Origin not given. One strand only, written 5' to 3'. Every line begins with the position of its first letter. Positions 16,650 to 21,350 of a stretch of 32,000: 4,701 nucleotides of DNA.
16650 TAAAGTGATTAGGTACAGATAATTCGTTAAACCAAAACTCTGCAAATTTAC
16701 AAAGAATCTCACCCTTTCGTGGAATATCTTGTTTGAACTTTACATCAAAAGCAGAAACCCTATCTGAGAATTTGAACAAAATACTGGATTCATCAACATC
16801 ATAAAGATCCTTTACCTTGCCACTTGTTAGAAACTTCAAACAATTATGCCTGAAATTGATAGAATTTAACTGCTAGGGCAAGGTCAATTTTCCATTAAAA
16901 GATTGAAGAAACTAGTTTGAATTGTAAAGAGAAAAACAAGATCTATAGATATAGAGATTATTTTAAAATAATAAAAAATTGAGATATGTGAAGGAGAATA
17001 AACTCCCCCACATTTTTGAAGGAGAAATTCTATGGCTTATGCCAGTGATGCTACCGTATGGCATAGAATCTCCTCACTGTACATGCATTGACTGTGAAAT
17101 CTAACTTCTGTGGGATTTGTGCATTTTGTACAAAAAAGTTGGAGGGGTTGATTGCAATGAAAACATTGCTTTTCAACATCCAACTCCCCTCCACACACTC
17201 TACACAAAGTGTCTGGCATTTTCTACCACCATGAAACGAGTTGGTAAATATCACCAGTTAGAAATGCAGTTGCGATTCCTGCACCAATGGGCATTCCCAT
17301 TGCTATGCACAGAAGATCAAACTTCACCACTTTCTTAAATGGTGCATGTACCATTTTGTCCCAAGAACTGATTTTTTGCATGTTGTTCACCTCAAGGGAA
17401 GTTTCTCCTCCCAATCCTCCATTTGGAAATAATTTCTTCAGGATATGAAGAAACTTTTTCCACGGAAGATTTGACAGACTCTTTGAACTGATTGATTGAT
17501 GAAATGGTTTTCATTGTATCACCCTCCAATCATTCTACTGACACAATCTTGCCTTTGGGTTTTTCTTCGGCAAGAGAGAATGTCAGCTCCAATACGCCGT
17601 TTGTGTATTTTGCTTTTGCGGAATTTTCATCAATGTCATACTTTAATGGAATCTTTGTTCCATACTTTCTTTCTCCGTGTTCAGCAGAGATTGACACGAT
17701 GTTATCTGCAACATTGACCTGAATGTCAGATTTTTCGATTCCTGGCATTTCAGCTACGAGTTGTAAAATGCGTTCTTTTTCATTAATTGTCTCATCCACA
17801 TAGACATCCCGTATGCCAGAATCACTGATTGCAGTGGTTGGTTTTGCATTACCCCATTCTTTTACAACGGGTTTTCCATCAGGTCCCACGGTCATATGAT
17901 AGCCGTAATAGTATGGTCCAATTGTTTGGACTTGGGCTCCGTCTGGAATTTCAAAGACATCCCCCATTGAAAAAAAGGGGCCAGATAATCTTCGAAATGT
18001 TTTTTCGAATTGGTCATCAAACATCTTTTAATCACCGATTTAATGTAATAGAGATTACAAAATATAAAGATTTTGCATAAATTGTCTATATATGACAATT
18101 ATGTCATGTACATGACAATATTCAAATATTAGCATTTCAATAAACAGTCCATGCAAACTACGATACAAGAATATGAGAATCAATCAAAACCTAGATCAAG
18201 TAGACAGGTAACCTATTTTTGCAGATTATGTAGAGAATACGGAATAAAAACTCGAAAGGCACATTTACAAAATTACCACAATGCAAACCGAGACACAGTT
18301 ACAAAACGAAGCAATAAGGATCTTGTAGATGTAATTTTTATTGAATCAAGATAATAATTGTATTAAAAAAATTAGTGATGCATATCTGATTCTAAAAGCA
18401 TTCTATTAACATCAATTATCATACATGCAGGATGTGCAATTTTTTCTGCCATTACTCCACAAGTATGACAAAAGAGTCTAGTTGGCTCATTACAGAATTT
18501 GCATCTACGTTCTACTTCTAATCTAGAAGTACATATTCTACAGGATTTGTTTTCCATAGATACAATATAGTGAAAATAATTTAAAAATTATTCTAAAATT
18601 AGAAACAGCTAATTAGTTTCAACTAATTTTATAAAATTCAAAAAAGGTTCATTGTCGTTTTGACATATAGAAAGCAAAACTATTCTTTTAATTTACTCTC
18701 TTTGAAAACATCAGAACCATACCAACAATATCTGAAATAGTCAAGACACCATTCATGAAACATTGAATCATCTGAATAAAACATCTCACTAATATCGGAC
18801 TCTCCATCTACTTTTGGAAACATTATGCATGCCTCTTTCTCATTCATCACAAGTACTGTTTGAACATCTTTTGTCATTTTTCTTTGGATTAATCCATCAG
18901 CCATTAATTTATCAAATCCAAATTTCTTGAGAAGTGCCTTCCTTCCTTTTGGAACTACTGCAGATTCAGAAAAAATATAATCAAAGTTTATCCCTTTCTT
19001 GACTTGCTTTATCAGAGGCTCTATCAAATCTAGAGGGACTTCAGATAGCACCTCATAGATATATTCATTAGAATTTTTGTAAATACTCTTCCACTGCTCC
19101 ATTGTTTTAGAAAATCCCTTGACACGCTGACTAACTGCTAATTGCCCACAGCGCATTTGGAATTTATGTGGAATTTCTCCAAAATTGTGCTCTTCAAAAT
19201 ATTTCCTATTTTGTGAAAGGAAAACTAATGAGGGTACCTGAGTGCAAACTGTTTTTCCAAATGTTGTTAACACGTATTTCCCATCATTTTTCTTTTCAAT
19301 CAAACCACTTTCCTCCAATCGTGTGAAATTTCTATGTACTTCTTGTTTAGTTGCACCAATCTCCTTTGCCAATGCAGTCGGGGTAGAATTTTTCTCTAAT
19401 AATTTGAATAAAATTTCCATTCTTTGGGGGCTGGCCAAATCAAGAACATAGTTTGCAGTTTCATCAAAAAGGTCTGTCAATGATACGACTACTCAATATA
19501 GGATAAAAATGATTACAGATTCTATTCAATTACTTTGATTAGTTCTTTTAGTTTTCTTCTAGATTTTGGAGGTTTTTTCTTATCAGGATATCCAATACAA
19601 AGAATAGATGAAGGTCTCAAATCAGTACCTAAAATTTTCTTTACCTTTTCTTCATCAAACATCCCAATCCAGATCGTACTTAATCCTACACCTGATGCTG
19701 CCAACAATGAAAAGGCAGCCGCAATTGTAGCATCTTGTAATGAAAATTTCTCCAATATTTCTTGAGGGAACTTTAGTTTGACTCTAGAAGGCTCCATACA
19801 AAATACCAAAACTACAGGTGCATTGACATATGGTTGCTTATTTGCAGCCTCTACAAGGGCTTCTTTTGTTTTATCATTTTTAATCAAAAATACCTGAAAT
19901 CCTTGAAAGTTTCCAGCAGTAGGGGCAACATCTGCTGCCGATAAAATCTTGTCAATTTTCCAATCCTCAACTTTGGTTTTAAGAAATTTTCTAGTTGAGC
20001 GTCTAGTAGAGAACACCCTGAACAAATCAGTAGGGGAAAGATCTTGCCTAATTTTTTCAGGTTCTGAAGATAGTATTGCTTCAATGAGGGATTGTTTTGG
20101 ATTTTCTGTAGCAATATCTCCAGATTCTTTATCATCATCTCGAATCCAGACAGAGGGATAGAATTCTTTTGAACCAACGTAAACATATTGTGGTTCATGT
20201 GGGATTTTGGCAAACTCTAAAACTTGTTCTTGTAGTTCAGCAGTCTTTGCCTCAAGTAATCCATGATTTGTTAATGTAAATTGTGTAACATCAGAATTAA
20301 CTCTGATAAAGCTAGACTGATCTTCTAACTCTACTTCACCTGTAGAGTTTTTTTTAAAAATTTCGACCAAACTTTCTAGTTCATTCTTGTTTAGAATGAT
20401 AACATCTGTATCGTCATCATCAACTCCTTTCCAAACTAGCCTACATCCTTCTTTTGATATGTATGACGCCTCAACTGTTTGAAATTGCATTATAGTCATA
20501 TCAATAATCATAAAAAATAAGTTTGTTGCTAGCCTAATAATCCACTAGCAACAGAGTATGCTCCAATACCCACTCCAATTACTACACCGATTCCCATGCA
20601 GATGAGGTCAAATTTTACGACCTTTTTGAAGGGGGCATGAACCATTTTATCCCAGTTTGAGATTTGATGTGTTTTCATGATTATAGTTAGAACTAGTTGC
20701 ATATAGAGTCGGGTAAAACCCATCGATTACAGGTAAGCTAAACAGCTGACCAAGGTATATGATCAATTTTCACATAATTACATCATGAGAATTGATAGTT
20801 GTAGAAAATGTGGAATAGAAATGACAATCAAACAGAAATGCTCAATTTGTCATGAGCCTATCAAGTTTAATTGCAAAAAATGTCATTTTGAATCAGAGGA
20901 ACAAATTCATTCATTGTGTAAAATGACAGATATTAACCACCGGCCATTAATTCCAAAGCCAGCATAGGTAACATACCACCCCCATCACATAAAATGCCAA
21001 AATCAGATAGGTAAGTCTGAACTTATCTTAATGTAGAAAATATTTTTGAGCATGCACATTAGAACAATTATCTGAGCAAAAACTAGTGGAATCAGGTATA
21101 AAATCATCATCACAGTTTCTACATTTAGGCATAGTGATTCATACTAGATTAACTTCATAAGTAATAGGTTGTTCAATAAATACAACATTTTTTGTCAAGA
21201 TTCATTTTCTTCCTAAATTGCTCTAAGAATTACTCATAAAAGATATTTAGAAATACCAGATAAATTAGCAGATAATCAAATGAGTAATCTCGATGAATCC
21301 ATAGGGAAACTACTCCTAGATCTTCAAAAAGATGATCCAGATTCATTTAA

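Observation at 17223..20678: Duplicated single-TM micro-protein whose 17-aa core differs only at synonymous sites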

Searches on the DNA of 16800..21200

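Call 21: search_rna_families(source=window, start=16800, end=21200, threshold=evalue, max_evalue=1)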
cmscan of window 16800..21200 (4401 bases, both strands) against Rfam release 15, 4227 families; matches with E-value up to 1: 4.
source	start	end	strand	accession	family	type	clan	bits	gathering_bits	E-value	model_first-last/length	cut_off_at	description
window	17403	17477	-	RF03454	mir-1267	Gene; miRNA;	-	25.4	70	0.06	1-78/78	no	mir-1267 microRNA precursor family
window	20250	20344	-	RF01185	snR75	Gene; snRNA; snoRNA; CD-box;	CL00045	20.2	40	0.5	1-88/88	no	Small nucleolar RNA snR75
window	17130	17202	-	RF03189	mir-1175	Gene; miRNA;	-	19.1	51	0.92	1-72/72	no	mir-1175 microRNA precursor family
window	19865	19992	-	RF02111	IS009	Gene;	-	17.9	117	0.45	1-199/199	no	IS009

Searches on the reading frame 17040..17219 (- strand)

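Call 6: search_protein_families(library=pfam, proteins=[window:17040-17219:-], max_evalue=0.1)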
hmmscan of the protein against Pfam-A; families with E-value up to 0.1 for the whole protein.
seq(60 aa): 5 families
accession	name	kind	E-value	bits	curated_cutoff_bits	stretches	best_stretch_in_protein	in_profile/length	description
PF05810.19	NinF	-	0.023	15.1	27.5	0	19-33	2-16/25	NinF protein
PF12773.13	DZR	-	0.037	14.6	27.3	0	5-34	14-42/45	Double zinc ribbon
PF00643.29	zf-B_box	-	0.052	14.2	24.1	1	16-34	3-22/42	B-box zinc finger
PF07191.17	Zn_ribbon_6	-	0.068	13.6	25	1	4-33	17-45/67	Double zinc ribbon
PF13920.12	zf-C3HC4_3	-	0.077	13.2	27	1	5-27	25-47/49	Zinc finger, C3HC4 type (RING finger)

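Call 22: search_protein_families(library=ncbifam, proteins=[window:17040-17219:-], max_evalue=0.1)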
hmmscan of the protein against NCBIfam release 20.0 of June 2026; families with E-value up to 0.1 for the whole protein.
seq(60 aa): 1 family
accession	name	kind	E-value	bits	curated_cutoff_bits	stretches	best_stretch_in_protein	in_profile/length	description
NF041197.2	CxxC_Se_CxxC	equivalog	0.079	13.1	40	0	6-40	1-31/53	dual CXXC motif small (seleno)protein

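Call 79: search_protein_families(library=padloc, proteins=[window:17040-17219:-], max_evalue=0.01)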
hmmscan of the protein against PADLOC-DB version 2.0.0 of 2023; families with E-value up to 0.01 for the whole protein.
seq(60 aa): 0 families

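Call 80: search_protein_families(library=phrogs, proteins=[window:17040-17219:-], max_evalue=0.01)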
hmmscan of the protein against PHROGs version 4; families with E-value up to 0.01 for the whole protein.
seq(60 aa): 0 families
